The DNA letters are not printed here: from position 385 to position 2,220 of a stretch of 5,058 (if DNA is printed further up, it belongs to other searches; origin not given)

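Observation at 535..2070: BrxL-like AAA+ ATPase lacking a Lon protease domain and lacking BREX partners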

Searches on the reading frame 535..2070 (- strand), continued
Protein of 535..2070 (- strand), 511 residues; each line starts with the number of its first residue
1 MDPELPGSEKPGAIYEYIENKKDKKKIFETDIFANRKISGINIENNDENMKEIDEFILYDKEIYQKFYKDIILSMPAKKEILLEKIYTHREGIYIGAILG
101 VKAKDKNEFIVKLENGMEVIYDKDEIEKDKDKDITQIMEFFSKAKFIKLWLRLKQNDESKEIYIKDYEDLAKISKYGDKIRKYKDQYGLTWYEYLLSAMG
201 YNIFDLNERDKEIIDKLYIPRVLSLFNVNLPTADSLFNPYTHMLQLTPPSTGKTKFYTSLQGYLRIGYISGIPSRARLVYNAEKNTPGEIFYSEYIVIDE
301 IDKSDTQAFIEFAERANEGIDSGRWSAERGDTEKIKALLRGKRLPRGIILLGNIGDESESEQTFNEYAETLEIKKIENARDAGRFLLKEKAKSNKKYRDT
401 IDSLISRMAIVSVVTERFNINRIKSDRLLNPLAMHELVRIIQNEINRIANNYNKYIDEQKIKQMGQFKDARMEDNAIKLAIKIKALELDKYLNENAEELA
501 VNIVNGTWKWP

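Call 70: predict_structure(alignment_id=A2)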
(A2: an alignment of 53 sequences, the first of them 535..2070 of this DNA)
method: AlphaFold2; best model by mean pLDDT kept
length: 511 residues; sequences in the alignment: 53
mean_pLDDT: 87.8   pTM: 0.87
mean pLDDT of the five models: 87.8, 87.2, 86.9, 86.5, 85.3
residues with pLDDT >= 90: 338; 70-90: 108; 50-70: 58; < 50: 7
segments of 3 or more residues with pLDDT < 50: 40-42, 57-59
pLDDT, mean of each block of 10 residues (from residue 1): 59 53 89 72 56 53 71 90 97 92 96 95 95 94 89 93 94 82 96 97 95 96 97 85 96 93 91 93 88 94 91 93 85 77 92 81 68 86 92 86 96 93 90 89 97 97 94 97 98 97 92 56
secondary structure, 60 per line:
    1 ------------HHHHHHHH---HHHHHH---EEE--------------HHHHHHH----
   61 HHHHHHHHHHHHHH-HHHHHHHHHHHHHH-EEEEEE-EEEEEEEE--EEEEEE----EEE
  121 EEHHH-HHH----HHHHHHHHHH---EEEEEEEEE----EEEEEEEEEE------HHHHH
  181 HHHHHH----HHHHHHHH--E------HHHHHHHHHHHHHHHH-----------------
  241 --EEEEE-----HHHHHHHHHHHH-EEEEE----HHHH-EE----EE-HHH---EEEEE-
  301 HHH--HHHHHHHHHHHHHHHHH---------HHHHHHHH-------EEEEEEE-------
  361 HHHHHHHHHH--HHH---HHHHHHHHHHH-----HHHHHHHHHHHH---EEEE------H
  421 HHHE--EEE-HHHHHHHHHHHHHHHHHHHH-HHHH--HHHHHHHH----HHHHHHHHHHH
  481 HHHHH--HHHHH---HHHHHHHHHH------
elements in order: H13-20 H24-29 E33-35 H50-56 H61-74 H76-89 E91-96 E98-105 E108-113 E118-122 H134-143 E147-155 E160-169 H176-186 H191-198 H208-223 E243-247 H253-264 E266-270 H275-278 E295-299 H306-322 H332-339 E347-353 H361-370 H379-389 H395-406 E410-413 H420-423 E427-429 H431-450 H452-455 H458-465 H470-485 H488-492 H496-505

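Call 73: fold_search(model_id=the predicted structure, library=pdb)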
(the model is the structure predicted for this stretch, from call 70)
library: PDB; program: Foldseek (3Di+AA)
matches with E <= 10: 1549; with E <= 0.001: 363
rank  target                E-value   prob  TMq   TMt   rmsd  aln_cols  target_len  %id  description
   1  8emh_C                5.6e-14  1.00  0.56  0.45   6.8       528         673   12  CryoEM characterization of a unique AAA+ BrxL phage restriction factor (released 2023-02-01)
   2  8emh_J                7.3e-14  1.00  0.55  0.44   6.7       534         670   13  CryoEM characterization of a unique AAA+ BrxL phage restriction factor (released 2023-02-01)
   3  8emc_F                9.1e-14  1.00  0.51  0.42   7.7       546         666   13  CryoEM characterization of BrxL -- a unique AAA+ phage restriction Factor. (released 2023-02-01)
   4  8emh_A                1.1e-13  1.00  0.54  0.43   7.1       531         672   12  CryoEM characterization of a unique AAA+ BrxL phage restriction factor (released 2023-02-01)
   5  8emc_D                1.8e-13  1.00  0.53  0.43   6.9       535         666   13  CryoEM characterization of BrxL -- a unique AAA+ phage restriction Factor. (released 2023-02-01)
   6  8emh_F                2.2e-13  1.00  0.52  0.42   7.7       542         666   12  CryoEM characterization of a unique AAA+ BrxL phage restriction factor (released 2023-02-01)
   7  8emc_K                2.4e-13  1.00  0.52  0.42   7.1       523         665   13  CryoEM characterization of BrxL -- a unique AAA+ phage restriction Factor. (released 2023-02-01)
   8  8emc_B                2.8e-13  1.00  0.55  0.44   6.8       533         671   13  CryoEM characterization of BrxL -- a unique AAA+ phage restriction Factor. (released 2023-02-01)
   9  8emc_G                2.8e-13  1.00  0.50  0.40   7.9       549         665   11  CryoEM characterization of BrxL -- a unique AAA+ phage restriction Factor. (released 2023-02-01)
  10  8emc_A                3.5e-13  1.00  0.53  0.43   7.2       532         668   13  CryoEM characterization of BrxL -- a unique AAA+ phage restriction Factor. (released 2023-02-01)
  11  8emh_H                3.7e-13  1.00  0.56  0.44   6.6       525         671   13  CryoEM characterization of a unique AAA+ BrxL phage restriction factor (released 2023-02-01)
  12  8emc_C                3.9e-13  1.00  0.53  0.42   7.4       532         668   13  CryoEM characterization of BrxL -- a unique AAA+ phage restriction Factor. (released 2023-02-01)
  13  8emc_L                5.2e-13  1.00  0.51  0.42   7.2       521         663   12  CryoEM characterization of BrxL -- a unique AAA+ phage restriction Factor. (released 2023-02-01)
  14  8emh_D                5.5e-13  1.00  0.48  0.39   7.8       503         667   13  CryoEM characterization of a unique AAA+ BrxL phage restriction factor (released 2023-02-01)
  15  8emc_E                6.8e-13  1.00  0.52  0.42   7.6       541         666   13  CryoEM characterization of BrxL -- a unique AAA+ phage restriction Factor. (released 2023-02-01)
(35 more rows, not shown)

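Call 75: fold_search(model_id=the predicted structure, library=viral)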
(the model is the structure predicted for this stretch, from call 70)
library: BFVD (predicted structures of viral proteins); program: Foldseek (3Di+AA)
matches with E <= 10: 1177; with E <= 0.001: 17
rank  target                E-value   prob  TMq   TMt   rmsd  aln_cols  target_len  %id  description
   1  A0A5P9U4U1            1.2e-38  1.00  0.68  0.71   6.3       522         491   30  (no name in the UniProt tables at hand)
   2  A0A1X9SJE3            3.2e-21  1.00  0.56  0.63   6.6       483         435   19  Uncharacterized protein [Sulfolobus islandicus rod-shaped virus 9]
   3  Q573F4                1.3e-20  1.00  0.62  0.73   5.2       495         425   17  Uncharacterized protein ORF425 [Acidianus filamentous virus 2 (isolate Italy/Pozzuoli)]
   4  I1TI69                2.2e-09  1.00  0.43  0.39   9.6       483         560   12  (no name in the UniProt tables at hand)
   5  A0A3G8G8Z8            4.2e-06  1.00  0.30  0.25  15.4       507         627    9  (no name in the UniProt tables at hand)
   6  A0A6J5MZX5            1.3e-05  1.00  0.31  0.37   8.3       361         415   12  COG0714 MoxR-like ATPases [uncultured Caudovirales phage]
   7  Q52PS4                1.6e-05  0.89  0.18  0.13  24.1       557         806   11  Possible integrase [Xanthomonas phage Xp15]
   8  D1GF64                2.5e-05  0.99  0.23  0.24  17.1       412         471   10  Uncharacterized protein [Sulfolobus spindle-shaped virus 7]
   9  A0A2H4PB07            1.1e-04  0.99  0.21  0.22  19.8       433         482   14  (no name in the UniProt tables at hand)
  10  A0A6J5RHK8            2.4e-04  0.92  0.16  0.21  23.0       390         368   12  AAA domain containing protein [uncultured Caudovirales phage]
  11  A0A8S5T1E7            3.3e-04  0.66  0.14  0.17  26.0       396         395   12  ATPase [Myoviridae sp. ctWb16]
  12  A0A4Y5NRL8            5.4e-04  0.99  0.21  0.37  18.0       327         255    9  (no name in the UniProt tables at hand)
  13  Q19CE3                6.7e-04  0.96  0.21  0.30  20.2       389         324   11  Uncharacterized protein nrdC.10 [Aeromonas phage 25]
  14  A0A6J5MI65            6.7e-04  0.96  0.22  0.28  18.2       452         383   10  COG0714 MoxR-like ATPases [uncultured Caudovirales phage]
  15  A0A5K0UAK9            7.4e-04  0.69  0.16  0.14  23.7       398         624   11  AAA+ ATPase domain-containing protein [Yasminevirus sp. GU-2018]
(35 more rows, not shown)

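Call 87: search_protein_families(library=pfam, proteins=[L014:14-1147:+, L014:1864-2760:+, L014:2757-3368:+, L014:3816-4649:+, L014:5354-5995:+, L014:9277-9834:+, L014:10420-10938:+, L014:10940-11629:+, L014:12257-12814:+, L014:1189-1659:+], max_evalue=0.01)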
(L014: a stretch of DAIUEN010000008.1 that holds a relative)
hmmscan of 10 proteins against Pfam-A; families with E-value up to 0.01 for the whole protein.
L014:14-1147:+ (377 aa): 0 families

L014:1864-2760:+ (298 aa): 0 families

L014:2757-3368:+ (203 aa): 0 families

L014:3816-4649:+ (277 aa): 1 family
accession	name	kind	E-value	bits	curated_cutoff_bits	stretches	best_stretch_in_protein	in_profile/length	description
PF13173.12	AAA_14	-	0.007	16.8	27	1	51-141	5-75/129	AAA domain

L014:5354-5995:+ (213 aa): 2 families
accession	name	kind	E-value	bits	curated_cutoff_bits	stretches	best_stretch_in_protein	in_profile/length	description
PF03980.19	Nnf1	-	0.0011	19.7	23.7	1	24-90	41-109/110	Nnf1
PF21037.2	CCDC138_cc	-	0.0068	16.8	27.1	1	64-90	2-28/59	Coiled-coil-domain-containing protein 138, coiled-coil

L014:9277-9834:+ (185 aa): 0 families

L014:10420-10938:+ (172 aa): 2 families
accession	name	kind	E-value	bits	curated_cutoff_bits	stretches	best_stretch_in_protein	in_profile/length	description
PF09177.16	STX6_10_61_N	-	0.00038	21.4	29.4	0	104-167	2-71/99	Syntaxin 6/10/61, N-terminal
PF07889.17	DUF1664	-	0.0029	18.1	34.6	0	19-80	59-119/124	Protein of unknown function (DUF1664)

L014:10940-11629:+ (229 aa): 0 families

L014:12257-12814:+ (185 aa): 1 family
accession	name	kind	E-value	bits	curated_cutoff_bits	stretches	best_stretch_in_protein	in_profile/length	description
PF00589.27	Phage_integrase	-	0.00012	22.4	27.1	1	130-172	125-167/172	Phage integrase family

L014:1189-1659:+ (156 aa): 0 families

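Call 89: search_solved_structures(query=L002:760-1941:+, max_evalue=1, show_alignments=1)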
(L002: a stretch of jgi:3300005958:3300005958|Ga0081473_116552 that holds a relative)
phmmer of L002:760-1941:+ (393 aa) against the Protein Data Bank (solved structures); distinct sequences matched with E-value up to 1: 2.
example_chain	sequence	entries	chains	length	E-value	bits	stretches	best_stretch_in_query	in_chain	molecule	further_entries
3ctz_A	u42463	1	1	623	0.077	15.7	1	222-288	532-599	Xaa-Pro aminopeptidase 1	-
3nyi_A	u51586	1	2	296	0.079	15.7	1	188-234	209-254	fat acid-binding protein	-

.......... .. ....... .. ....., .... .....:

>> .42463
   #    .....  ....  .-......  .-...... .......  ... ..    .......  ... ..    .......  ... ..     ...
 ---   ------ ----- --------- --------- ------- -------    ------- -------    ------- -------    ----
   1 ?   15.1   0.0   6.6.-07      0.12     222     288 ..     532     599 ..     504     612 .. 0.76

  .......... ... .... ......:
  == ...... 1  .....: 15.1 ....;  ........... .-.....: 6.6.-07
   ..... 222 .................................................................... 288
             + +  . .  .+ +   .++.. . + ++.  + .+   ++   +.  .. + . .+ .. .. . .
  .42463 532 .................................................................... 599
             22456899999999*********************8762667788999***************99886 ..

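Call 90: search_dna_similar(query=L002:760-1941:+, collection=phages, mode=protein, max_evalue=0.001)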
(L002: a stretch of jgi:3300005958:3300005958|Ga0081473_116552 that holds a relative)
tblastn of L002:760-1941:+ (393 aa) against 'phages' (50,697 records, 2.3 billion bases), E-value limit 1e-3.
No match.

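Call 91: find_encoding_contigs(protein=P0057, flank=10000, max_places=2)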
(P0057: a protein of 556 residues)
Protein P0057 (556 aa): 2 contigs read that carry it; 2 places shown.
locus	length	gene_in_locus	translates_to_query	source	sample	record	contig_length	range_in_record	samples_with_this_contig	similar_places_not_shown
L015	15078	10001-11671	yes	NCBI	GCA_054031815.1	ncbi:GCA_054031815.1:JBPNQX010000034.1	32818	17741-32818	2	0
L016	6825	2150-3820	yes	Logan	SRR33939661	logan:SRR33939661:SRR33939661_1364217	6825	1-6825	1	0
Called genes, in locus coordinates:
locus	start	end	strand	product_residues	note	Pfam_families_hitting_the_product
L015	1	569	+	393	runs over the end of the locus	PF01769:MgtE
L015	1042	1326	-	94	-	-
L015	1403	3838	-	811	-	PF00403:HMA, PF19803:DUF6286 (faint), PF00403:HMA, PF00122:E1-E2_ATPase, PF00702:Hydrolase, PF08282:Hydrolase_3 (faint), PF12710:HAD (weak)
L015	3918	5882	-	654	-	PF00122:E1-E2_ATPase, PF00702:Hydrolase, PF08282:Hydrolase_3 (faint)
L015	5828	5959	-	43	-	-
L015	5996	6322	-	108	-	PF09851:SHOCT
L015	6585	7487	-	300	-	PF02778:tRNA_int_endo_N, PF12928:tRNA_int_end_N2 (faint), PF02778:tRNA_int_endo_N, PF01974:tRNA_int_endo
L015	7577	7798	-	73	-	PF07362:CcdA (weak)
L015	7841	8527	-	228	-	PF09339:HTH_IclR (faint), PF12802:MarR_2, PF13412:HTH_24 (weak), PF01022:HTH_5, PF01047:MarR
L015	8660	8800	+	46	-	PF01402:RHH_1 (weak)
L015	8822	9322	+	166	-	-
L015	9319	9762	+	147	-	-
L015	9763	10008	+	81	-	-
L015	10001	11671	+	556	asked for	-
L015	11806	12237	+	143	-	-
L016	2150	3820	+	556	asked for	-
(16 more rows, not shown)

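Call 92: find_encoding_contigs(protein=P0041, flank=10000, max_places=2)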
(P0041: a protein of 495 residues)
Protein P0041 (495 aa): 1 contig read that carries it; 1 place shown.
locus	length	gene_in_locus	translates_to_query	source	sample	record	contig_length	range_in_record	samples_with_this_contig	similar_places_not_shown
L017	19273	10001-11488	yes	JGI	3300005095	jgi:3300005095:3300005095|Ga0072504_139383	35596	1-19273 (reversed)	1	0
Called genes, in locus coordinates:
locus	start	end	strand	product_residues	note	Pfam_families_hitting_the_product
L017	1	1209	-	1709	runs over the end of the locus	PF01442:Apolipoprotein (faint), PF05478:Prominin (faint), PF06103:DUF948 (faint), PF07464:ApoLp-III (faint), PF07889:DUF1664 (faint), PF12022:COG2_C (faint), PF04108:ATG17_like (weak), PF04513:Baculo_PEP_C, +8 more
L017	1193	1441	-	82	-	-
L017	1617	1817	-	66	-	-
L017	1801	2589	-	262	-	PF00145:DNA_methylase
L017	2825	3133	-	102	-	-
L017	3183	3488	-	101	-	-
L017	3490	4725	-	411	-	-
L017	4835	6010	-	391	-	PF20706:GT4-conflict, PF00534:Glycos_transf_1, PF13692:Glyco_trans_1_4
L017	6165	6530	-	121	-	-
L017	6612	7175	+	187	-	-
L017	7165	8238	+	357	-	PF20706:GT4-conflict (weak)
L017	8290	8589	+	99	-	-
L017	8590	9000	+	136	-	-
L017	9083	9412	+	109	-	-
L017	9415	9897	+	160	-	-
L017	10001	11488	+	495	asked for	-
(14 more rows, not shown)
